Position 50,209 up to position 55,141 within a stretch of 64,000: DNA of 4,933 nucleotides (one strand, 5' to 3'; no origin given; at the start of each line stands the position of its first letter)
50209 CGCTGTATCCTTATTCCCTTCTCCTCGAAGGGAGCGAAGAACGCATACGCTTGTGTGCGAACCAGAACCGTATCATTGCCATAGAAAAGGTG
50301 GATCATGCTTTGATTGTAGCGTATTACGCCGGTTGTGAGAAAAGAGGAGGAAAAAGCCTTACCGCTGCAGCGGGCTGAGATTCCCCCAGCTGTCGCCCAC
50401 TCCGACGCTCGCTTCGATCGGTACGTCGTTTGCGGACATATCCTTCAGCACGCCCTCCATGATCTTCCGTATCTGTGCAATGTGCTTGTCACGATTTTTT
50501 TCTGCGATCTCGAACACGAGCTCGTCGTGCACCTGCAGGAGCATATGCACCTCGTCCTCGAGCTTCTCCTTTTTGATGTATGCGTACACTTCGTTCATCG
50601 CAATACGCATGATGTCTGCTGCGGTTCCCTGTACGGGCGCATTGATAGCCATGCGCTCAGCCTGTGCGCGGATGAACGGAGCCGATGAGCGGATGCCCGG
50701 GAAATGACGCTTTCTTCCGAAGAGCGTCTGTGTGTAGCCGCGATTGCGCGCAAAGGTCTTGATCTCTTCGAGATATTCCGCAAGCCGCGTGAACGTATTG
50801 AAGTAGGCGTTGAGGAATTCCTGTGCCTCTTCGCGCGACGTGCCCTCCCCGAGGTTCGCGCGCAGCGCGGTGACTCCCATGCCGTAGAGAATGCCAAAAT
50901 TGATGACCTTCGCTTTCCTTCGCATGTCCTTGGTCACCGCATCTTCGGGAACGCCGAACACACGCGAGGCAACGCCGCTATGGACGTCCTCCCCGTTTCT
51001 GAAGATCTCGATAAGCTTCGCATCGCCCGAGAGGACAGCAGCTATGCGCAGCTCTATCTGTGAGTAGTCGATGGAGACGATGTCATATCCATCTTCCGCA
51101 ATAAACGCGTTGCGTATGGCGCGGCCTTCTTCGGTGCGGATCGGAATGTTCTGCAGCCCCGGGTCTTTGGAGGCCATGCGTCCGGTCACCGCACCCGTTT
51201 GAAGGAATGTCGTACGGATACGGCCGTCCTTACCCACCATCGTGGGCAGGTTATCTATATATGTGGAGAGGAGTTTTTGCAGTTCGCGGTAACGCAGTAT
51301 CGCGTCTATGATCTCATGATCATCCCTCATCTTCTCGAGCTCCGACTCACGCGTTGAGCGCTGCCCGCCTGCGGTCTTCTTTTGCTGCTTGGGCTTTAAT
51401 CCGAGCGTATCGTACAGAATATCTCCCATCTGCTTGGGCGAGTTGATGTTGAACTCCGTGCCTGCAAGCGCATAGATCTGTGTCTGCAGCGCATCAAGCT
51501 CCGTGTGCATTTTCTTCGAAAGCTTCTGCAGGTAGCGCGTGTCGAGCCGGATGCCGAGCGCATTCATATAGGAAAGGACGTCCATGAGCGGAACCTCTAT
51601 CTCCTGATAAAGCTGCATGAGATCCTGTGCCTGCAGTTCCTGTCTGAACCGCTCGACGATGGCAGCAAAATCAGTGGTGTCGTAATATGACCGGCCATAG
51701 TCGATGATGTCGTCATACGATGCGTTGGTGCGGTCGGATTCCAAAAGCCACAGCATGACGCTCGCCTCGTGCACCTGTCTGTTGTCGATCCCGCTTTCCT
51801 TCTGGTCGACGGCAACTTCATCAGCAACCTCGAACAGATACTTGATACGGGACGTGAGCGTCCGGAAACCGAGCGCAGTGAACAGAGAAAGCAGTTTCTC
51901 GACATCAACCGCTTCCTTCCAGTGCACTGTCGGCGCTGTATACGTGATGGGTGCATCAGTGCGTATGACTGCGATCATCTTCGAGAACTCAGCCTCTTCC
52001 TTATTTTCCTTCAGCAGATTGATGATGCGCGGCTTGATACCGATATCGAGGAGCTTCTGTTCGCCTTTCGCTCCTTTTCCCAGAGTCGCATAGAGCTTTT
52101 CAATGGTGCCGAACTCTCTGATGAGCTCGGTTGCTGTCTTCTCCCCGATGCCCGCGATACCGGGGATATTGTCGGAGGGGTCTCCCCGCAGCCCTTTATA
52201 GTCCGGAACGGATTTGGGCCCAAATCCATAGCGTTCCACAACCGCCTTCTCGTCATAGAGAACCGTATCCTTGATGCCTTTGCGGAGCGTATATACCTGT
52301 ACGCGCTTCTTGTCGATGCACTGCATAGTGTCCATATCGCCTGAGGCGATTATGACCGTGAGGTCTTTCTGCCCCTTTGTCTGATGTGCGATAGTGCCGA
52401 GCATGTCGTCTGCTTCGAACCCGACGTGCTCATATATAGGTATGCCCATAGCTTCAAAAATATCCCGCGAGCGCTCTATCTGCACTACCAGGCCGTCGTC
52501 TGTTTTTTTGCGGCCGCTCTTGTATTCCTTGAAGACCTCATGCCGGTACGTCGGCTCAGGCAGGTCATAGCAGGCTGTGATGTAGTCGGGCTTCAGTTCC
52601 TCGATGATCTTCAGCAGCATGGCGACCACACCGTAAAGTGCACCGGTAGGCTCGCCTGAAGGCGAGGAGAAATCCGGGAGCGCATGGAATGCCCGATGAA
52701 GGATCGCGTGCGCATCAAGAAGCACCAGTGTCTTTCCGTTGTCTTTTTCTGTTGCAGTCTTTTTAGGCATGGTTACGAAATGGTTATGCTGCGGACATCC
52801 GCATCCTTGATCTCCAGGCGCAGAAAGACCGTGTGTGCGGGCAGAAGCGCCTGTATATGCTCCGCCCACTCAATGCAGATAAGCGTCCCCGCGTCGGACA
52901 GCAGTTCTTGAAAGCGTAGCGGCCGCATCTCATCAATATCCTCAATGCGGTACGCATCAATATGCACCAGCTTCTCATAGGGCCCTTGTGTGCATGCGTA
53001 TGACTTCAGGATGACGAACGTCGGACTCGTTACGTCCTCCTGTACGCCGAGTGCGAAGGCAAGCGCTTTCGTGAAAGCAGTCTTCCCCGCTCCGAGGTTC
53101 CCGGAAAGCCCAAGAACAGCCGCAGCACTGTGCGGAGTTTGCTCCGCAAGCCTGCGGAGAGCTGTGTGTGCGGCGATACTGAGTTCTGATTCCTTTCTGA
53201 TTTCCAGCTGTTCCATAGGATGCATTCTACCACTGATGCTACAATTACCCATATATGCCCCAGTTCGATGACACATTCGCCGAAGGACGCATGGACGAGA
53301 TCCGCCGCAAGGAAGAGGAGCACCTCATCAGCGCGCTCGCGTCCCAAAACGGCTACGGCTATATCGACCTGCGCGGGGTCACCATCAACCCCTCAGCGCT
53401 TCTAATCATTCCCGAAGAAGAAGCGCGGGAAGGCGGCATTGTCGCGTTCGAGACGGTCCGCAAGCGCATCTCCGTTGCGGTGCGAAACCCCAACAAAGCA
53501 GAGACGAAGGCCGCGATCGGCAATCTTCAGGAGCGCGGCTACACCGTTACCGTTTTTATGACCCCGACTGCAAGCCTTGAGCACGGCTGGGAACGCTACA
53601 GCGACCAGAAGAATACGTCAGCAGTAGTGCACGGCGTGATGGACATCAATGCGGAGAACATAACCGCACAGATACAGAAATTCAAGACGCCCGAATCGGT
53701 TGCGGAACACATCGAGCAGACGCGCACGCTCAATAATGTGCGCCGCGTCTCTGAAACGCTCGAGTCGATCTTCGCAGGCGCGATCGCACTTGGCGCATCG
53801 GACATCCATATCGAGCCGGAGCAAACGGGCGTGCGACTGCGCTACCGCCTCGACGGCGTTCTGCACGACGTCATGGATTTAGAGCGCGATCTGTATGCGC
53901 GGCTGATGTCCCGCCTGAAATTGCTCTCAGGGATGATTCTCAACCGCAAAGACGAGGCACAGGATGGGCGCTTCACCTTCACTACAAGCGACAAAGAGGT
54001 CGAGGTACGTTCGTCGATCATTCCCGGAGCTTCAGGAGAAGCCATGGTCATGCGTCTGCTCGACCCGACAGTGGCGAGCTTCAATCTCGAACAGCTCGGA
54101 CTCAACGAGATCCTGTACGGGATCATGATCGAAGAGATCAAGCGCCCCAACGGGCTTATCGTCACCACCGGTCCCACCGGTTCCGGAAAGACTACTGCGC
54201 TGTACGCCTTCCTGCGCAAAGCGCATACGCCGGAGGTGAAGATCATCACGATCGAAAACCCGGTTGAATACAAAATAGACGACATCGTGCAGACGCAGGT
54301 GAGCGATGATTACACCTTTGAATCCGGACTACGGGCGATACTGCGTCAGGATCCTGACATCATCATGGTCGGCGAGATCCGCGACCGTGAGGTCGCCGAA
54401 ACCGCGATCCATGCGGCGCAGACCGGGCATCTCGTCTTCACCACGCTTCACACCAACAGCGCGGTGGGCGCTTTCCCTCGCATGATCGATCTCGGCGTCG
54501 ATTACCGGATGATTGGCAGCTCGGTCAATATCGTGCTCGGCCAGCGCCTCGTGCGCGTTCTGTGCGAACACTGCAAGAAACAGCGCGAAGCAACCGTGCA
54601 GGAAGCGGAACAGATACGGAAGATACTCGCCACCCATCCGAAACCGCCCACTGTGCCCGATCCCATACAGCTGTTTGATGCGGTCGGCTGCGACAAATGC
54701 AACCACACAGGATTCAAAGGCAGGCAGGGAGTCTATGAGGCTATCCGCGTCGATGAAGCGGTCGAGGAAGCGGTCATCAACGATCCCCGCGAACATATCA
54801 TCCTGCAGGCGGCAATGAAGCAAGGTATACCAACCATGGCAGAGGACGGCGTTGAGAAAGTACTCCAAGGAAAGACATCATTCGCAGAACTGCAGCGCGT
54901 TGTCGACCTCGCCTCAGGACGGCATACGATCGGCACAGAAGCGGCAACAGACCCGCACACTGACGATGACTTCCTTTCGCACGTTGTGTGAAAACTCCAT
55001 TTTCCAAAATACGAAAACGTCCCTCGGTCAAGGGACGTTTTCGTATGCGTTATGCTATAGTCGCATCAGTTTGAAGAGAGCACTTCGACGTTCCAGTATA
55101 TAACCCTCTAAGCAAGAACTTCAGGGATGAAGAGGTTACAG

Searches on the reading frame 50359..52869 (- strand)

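Call 17: search_protein_families(library=pfam, proteins=[window:50359-52869:-], max_evalue=0.01)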
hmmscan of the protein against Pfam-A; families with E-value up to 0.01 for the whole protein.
window:50359-52869:- (836 aa): 4 families
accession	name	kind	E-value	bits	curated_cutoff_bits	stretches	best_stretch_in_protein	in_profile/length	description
PF00476.26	DNA_pol_A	-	4e-142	474.1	34.3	1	445-829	2-380/381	DNA polymerase family A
PF02739.22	5_3_exonuc_N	-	1.5e-49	168.3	34.3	1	47-215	1-164/164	5'-3' exonuclease, N-terminal resolvase-like domain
PF01367.25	5_3_exonuc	-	9.4e-25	87.4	40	1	218-319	3-93/97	5'-3' exonuclease, C-terminal SAM fold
PF08649.15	DASH_Dad1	-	4e-05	24.1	31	0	790-832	3-45/55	DASH complex subunit Dad1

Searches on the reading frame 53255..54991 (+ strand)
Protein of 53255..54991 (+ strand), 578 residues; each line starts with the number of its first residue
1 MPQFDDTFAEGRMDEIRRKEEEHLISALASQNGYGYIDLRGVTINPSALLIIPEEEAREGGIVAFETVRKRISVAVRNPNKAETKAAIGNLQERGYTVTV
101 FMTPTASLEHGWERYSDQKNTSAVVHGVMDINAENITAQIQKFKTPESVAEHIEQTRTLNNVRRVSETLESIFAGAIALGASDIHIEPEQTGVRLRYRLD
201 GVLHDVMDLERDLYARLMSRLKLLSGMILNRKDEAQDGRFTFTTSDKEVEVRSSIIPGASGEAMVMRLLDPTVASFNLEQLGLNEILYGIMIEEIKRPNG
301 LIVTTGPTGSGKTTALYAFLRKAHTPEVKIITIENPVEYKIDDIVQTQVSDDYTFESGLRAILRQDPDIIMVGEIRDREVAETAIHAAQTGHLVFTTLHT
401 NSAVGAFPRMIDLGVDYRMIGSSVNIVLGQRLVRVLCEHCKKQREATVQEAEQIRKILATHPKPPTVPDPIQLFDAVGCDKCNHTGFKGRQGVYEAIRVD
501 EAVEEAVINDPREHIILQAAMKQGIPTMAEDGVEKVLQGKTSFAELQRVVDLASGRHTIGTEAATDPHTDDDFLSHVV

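Call 17: search_protein_families(library=pfam, proteins=[window:53255-54991:+], max_evalue=0.01)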
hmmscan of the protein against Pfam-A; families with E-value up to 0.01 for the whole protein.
window:53255-54991:+ (578 aa): 6 families
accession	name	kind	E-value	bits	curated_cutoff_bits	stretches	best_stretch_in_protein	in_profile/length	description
PF00437.27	T2SSE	-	4.8e-111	371.4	24.9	1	164-548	7-370/370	Type II/IV secretion system protein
PF05157.20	MshEN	-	0.0001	22.6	23.1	1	33-117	2-85/90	MshEN domain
PF25199.1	nSTAND_NTPase5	-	0.00017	21.8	34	1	296-346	38-89/145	Novel STAND NTPase 5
PF13401.12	AAA_22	-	0.00029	21.6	27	1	298-346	4-52/130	AAA domain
PF02492.25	cobW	-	0.0026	17.8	20.7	1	302-343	3-44/180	CobW/HypB/UreG, nucleotide-binding domain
PF20720.3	nSTAND3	-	0.0044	17.2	27.2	0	298-338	16-56/155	Novel STAND NTPase 3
